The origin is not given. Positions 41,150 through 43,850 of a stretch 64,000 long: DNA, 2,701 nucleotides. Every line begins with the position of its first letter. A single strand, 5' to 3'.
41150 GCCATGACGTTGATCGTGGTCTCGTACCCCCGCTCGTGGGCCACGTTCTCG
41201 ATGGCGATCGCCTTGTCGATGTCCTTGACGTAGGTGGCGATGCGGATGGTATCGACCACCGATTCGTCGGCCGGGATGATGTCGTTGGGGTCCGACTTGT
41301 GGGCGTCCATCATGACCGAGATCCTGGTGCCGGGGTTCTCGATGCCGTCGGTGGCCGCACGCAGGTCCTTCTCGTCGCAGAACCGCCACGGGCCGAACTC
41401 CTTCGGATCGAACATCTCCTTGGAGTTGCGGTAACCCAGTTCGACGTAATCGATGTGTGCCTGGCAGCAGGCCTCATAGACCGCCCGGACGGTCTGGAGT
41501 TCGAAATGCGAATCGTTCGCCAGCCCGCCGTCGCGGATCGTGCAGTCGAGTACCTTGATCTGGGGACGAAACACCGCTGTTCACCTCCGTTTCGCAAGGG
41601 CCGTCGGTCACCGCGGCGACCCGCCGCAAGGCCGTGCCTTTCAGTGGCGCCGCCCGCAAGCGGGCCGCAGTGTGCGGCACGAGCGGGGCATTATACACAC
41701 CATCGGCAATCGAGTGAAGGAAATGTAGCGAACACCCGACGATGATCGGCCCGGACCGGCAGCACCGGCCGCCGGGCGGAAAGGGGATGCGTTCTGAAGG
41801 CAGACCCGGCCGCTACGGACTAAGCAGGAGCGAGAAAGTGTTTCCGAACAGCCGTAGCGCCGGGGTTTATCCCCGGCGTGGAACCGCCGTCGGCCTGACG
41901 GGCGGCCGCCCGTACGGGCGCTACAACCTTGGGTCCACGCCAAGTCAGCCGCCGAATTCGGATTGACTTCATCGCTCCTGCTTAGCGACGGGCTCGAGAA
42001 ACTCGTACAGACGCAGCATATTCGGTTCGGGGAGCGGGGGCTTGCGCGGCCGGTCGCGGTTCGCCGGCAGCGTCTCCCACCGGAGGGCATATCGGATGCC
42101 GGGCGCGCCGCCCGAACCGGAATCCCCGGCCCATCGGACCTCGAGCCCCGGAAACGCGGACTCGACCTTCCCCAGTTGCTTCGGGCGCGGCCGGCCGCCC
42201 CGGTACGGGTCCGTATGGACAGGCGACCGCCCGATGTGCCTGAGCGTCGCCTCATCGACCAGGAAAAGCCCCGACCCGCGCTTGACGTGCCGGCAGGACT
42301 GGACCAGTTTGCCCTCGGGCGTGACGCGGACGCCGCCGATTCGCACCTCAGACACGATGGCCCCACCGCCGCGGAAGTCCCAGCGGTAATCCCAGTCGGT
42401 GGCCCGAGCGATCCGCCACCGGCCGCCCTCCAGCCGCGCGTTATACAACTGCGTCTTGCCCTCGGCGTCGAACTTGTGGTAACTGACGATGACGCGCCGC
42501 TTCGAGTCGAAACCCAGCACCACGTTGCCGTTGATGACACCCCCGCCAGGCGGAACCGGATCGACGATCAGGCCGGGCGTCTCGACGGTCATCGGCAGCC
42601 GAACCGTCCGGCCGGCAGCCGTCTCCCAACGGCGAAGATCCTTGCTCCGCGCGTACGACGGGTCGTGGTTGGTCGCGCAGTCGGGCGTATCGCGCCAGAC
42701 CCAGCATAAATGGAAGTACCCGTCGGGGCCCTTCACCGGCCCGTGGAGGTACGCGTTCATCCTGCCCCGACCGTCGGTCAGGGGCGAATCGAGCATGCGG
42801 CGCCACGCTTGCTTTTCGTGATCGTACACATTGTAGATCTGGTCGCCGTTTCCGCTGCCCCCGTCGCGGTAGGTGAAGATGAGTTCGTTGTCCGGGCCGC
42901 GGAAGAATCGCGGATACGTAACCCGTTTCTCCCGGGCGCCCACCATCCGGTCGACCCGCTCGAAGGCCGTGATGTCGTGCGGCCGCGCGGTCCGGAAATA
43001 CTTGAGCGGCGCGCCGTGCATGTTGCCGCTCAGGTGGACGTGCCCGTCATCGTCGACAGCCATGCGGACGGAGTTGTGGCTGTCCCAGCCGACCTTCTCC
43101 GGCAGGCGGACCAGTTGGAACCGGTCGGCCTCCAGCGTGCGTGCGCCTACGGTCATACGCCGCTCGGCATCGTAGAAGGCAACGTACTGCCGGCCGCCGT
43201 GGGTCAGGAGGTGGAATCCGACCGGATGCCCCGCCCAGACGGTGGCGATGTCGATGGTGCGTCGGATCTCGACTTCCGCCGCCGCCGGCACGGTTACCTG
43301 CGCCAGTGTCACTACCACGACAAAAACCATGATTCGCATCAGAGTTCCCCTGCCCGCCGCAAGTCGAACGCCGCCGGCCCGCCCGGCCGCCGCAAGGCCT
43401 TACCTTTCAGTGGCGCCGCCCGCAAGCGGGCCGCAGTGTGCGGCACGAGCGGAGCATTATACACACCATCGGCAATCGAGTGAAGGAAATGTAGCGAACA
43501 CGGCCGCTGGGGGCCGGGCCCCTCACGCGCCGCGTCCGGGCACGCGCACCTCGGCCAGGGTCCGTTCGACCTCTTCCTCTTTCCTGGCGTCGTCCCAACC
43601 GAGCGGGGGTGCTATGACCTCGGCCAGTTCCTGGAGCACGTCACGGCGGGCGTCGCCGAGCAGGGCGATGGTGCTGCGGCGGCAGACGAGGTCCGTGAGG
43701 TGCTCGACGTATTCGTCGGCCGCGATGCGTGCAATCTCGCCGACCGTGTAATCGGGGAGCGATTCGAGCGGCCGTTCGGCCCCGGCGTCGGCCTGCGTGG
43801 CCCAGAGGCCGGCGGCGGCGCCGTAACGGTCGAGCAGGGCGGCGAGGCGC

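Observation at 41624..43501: Shared ~112-bp promoter/leader module upstream of two unrelated minus-strand genes (HMGL-like aldolase and BNR-repeat protein)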

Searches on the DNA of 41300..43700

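Call 6: search_rna_families(source=window, start=41300, end=43700, threshold=evalue, max_evalue=10)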
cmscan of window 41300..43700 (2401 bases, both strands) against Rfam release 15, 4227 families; matches with E-value up to 10: 4.
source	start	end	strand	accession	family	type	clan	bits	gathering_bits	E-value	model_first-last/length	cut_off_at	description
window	42666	42727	+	RF02959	DUF3085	Cis-reg;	-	18.8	40.6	3.5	1-76/76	no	DUF3085 RNA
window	43416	43452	-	RF02802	PyrR204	Gene; snRNA; snoRNA; HACA-box;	-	17.9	71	2.3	6-44/57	no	Pyrobaculum sRNA 204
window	41650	41686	-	RF02802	PyrR204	Gene; snRNA; snoRNA; HACA-box;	-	17.9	71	2.3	6-44/57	no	Pyrobaculum sRNA 204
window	41854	41884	+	RF01340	CRISPR-DR29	Gene; CRISPR;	-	16.9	39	4.5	1-37/37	no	CRISPR RNA direct repeat element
